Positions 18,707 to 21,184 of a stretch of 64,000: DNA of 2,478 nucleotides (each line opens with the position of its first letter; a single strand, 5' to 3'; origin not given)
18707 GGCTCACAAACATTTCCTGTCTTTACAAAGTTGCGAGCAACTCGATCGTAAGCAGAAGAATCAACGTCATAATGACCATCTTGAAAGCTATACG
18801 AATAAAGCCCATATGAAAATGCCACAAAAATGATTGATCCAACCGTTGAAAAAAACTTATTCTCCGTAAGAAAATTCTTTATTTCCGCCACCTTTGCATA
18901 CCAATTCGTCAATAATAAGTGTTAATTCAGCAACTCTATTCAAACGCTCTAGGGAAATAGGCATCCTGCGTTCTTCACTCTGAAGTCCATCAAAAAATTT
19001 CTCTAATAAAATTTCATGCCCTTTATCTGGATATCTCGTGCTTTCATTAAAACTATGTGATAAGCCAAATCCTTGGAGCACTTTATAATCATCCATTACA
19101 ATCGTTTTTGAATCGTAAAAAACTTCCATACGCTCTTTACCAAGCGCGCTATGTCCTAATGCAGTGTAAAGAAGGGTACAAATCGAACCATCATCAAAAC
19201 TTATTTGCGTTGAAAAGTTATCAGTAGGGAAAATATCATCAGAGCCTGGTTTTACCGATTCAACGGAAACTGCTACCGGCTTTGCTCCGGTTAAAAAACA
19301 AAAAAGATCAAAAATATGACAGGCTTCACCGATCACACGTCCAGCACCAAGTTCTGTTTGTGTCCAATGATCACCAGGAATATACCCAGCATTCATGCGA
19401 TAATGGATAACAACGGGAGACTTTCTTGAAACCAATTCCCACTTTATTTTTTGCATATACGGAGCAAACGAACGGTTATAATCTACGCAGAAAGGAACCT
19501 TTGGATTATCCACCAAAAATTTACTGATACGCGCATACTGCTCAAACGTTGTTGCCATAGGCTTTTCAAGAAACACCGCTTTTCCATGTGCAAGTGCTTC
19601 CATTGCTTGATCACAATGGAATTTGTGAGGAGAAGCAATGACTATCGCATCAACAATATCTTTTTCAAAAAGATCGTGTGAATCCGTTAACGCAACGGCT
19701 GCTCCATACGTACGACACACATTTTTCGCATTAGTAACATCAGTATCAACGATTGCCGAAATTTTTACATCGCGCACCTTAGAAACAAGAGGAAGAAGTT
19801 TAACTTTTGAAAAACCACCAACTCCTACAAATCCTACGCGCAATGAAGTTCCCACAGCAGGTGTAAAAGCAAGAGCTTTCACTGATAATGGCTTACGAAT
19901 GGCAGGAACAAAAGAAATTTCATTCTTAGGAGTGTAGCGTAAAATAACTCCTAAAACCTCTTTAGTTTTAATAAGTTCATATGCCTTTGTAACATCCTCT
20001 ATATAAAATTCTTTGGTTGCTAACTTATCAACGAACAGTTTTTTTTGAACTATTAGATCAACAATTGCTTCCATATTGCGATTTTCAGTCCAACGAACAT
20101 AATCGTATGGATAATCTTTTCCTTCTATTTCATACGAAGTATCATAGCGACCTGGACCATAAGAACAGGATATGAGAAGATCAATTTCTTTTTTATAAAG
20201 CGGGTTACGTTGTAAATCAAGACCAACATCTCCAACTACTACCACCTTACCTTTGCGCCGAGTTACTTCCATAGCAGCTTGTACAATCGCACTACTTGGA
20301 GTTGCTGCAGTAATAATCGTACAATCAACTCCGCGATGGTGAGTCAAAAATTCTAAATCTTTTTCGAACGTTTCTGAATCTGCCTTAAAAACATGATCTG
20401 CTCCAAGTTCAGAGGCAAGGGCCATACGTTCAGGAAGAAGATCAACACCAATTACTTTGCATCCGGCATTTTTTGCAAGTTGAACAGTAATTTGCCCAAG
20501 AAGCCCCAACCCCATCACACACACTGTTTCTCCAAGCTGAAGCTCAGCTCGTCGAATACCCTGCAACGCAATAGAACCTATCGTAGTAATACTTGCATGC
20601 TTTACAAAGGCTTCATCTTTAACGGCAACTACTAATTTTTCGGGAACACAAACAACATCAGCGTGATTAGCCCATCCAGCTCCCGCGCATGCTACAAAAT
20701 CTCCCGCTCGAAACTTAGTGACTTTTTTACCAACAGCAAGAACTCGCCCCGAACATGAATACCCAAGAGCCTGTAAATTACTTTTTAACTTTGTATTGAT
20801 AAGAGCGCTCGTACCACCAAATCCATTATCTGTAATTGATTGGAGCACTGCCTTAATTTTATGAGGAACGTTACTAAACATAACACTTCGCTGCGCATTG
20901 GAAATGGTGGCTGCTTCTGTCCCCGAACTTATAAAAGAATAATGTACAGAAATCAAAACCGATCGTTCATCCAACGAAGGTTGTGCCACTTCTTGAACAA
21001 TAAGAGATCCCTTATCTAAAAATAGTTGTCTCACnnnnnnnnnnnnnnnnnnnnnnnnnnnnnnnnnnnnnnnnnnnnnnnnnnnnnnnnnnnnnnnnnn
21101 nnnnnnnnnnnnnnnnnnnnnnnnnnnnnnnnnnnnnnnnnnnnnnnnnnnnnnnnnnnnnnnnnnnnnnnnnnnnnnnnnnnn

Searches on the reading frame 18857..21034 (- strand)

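Call 36: search_protein_families(library=ncbifam, proteins=[window:18857-21034:-], max_evalue=0.001)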
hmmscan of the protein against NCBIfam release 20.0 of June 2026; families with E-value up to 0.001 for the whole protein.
window:18857-21034:- (725 aa): 33 families (the best 25 are shown)
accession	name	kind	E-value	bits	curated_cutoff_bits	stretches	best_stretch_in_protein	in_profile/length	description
TIGR04380.1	myo_inos_iolG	equivalog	2.4e-25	89.1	355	1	398-623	2-229/330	inositol 2-dehydrogenase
TIGR03989.1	Rxyl_3153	subfamily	1.1e-18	67.7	440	1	124-364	141-368/370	NDMA-dependent alcohol dehydrogenase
NF041097.1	keto_inos_dh_IolM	equivalog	1.2e-17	63.7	450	1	146-269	183-312/389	scyllo-inosose 3-dehydrogenase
TIGR02824.1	quinone_pig3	subfamily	2.4e-17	62.9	296.8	1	88-269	59-239/325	putative NAD(P)H quinone oxidoreductase, PIG3 family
NF040723.1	UDP-GlcNAcDh_Arch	equivalog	8.9e-16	58.3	450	1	398-534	1-133/302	UDP-N-acetylglucosamine 3-dehydrogenase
NF006940.0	PRK09422.1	equivalog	1.4e-15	57.1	344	1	130-268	123-260/338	alcohol dehydrogenase AdhP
NF052679.1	InsChiInosDhIolG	equivalog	1e-14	54.3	540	1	397-534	2-140/343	bifunctional inositol 2-dehydrogenase/D-chiro-inositol 1-dehydrogenase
NF041392.1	XylDh_Gfo6_Halo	equivalog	1.4e-13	50.4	350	1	397-535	16-155/350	D-xylose 1-dehydrogenase Gfo6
NF003808.0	PRK05396.1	equivalog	3.3e-13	49.2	380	1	124-268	121-263/341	L-threonine 3-dehydrogenase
TIGR03451.1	mycoS_dep_FDH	equivalog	3.9e-13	48.9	512.9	1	126-364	133-355/358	S-(hydroxymethyl)mycothiol dehydrogenase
NF008607.0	PRK11579.1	subfamily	1.6e-12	47.1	330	1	397-614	4-219/346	oxidoreductase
TIGR02817.1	adh_fam_1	subfamily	2.1e-12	47.1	284.05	1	85-304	57-282/336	zinc-binding alcohol dehydrogenase family protein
NF007642.0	PRK10309.1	equivalog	1.1e-11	44.6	550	1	124-275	117-267/347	galactitol-1-phosphate 5-dehydrogenase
TIGR00692.1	tdh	equivalog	1.2e-11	44.3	458.35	1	128-301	123-295/340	L-threonine 3-dehydrogenase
NF007489.0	PRK10083.1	equivalog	3.7e-11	42.6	376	1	125-269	118-260/339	Zn-dependent oxidoreductase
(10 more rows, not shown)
